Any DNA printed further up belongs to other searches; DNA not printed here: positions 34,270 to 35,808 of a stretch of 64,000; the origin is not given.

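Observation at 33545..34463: MBL-fold hydrolase gene bracketed by direct repeats of about 42 bp, one of them a duplicated GGDEF C-terminal fragment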

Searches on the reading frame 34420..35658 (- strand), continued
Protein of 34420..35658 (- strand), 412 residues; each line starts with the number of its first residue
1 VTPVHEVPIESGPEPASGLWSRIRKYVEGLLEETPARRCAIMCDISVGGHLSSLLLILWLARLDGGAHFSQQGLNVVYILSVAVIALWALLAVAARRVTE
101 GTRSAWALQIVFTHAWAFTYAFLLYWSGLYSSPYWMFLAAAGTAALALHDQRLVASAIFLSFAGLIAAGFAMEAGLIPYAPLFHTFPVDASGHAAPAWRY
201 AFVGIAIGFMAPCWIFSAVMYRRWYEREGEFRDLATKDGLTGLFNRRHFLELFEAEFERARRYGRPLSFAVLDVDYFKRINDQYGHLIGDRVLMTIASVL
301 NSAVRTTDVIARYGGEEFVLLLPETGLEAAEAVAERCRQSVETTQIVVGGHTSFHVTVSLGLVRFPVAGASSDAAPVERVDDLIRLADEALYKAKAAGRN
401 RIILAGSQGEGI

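Call 12: find_encoding_contigs(protein=P0122, flank=10000, max_places=5)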
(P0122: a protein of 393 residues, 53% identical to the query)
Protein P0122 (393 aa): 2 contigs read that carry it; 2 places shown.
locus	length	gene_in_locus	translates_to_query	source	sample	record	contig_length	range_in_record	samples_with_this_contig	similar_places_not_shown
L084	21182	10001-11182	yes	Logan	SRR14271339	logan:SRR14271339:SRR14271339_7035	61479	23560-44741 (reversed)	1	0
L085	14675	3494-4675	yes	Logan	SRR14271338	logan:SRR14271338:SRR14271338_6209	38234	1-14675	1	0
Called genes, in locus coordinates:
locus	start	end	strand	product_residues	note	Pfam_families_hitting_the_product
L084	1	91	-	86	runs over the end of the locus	-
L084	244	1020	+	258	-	PF00027:cNMP_binding, PF13545:HTH_Crp_2, PF00325:Crp (weak)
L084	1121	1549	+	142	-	PF00027:cNMP_binding (faint)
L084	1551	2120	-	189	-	-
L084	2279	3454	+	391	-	PF00465:Fe-ADH, PF13685:Fe-ADH_2, PF25137:ADH_Fe_C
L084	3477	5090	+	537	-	PF00890:FAD_binding_2, PF07992:Pyr_redox_2 (faint), PF02910:Succ_DH_flav_C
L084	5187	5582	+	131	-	-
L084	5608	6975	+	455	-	PF13579:Glyco_trans_4_4, PF13439:Glyco_transf_4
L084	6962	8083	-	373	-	PF01435:Peptidase_M48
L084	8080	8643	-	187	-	PF04011:LemA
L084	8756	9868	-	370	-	-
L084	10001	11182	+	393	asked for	PF00990:GGDEF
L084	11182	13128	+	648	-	-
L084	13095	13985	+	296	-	PF06750:A24_N_bact, PF01478:Peptidase_A24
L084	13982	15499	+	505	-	PF00672:HAMP, PF00512:HisKA, PF02518:HATPase_c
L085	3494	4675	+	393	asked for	PF00990:GGDEF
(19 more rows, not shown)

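Call 20: search_protein_families(library=pfam, proteins=[window:34420-35658:-], max_evalue=0.01)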
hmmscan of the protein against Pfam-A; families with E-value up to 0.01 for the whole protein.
window:34420-35658:- (412 aa): 2 families
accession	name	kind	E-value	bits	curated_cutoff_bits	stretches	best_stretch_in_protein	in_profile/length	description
PF00990.26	GGDEF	-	1.6e-47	161.7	23.8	1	236-401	2-161/161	Diguanylate cyclase, GGDEF domain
PF17853.6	GGDEF_2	-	0.0014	19.3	24.5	1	288-350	33-95/116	GGDEF-like domain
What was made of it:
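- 34420..35658 (-): Membrane-anchored GGDEF diguanylate cyclase gene (412 aa from the GTG start; 406 aa as called in public records). Pfam PF00990, E 1.6e-47 (call 20).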

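Call 23: find_encoding_contigs(protein=P0128, flank=6000, max_places=3)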
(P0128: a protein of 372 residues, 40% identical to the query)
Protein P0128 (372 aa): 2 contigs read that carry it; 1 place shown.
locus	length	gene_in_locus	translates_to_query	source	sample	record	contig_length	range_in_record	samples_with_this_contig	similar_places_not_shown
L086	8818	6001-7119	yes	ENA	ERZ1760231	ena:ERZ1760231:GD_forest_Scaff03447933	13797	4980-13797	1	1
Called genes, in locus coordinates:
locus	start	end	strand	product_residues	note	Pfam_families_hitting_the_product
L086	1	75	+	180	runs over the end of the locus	PF01583:APS_kinase, PF08433:KTI12 (weak), PF13671:AAA_33 (weak)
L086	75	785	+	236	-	PF01507:PAPS_reduct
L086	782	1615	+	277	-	PF00149:Metallophos, PF12850:Metallophos_2 (weak)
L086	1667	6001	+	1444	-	PF00526:Dicty_CTDC, PF00691:OmpA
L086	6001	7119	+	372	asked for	PF00990:GGDEF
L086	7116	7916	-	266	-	PF01875:Memo, PF02900:LigB (faint)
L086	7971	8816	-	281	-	?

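Call 24: find_encoding_contigs(protein=P0126, flank=6000, max_places=3)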
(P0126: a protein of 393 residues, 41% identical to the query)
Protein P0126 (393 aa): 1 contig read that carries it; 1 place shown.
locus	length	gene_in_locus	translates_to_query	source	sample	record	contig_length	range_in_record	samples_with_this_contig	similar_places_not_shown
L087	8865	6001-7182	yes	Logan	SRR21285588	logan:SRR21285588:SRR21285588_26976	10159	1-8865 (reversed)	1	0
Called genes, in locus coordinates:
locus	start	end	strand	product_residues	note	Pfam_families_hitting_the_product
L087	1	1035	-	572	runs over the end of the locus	PF20423:AceK_regulatory, PF06315:AceK_kinase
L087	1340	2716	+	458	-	-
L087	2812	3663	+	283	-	PF02585:PIG-L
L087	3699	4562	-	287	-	-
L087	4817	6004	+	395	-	-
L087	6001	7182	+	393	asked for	PF00990:GGDEF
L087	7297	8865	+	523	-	?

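Call 31: search_protein_families(library=ncbifam, proteins=[window:34420-35658:-], max_evalue=0.01)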
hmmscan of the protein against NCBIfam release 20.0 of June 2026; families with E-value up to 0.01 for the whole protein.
window:34420-35658:- (412 aa): 22 families
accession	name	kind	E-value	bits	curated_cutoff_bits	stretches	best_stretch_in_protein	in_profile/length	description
NF038266.1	diguan_SiaD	equivalog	1.4e-52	178.6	290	1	228-402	87-252/252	biofilm regulation diguanylate cyclase SiaD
TIGR00254.1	GGDEF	domain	3e-52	176.7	37.4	1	234-404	4-166/168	diguanylate cyclase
NF007380.0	PRK09894.1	equivalog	8.3e-49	166.5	256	1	235-407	129-289/296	diguanylate cyclase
NF007135.0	PRK09581.1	equivalog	9e-49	166.5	474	1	233-404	290-454/457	PleD family two-component system response regulator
NF047654.1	DiguCycDgcRLepto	equivalog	2.1e-47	161.4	500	1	215-403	116-294/295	diguanylate cyclase DgcR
NF041606.1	dguan_cyc_DgcA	equivalog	2.2e-41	141.9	370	1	234-405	177-339/340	diguanylate cyclase DgcA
NF011955.1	PRK15426.1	equivalog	2.5e-38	131.6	408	1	214-405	377-561/564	cellulose biosynthesis regulator diguanylate cyclase DgcQ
NF051473.1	DigCycDgcsShew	equivalog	5.7e-34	117.8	400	1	235-401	135-287/291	diguanylate cyclase DgcS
NF007599.0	PRK10245.1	equivalog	2.4e-32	111.8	402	1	224-404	199-369/371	diguanylate cyclase AdrA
NF007423.1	PRK09966.1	equivalog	4e-32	111.6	325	1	231-395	235-390/390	diguanylate cyclase DgcN/YfiN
NF045675.1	PhdiestaseDibA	equivalog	2.1e-28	99.1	980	1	228-402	196-361/623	phosphodiesterase DibA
NF007298.0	PRK09776.1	equivalog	4.9e-28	97.5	1135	1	235-404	684-844/1111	diguanylate cyclase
NF007474.0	PRK10060.1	equivalog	1.3e-26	93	782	1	231-402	233-392/663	cyclic di-GMP phosphodiesterase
NF040885.1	diguan_DgcJ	equivalog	1.8e-23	83.1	500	1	237-399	343-490/493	diguanylate cyclase DgcJ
NF047872.1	GGDEF_GdpS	equivalog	1.3e-22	80.5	400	1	231-404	183-349/355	GGDEF domain-containing protein GdpS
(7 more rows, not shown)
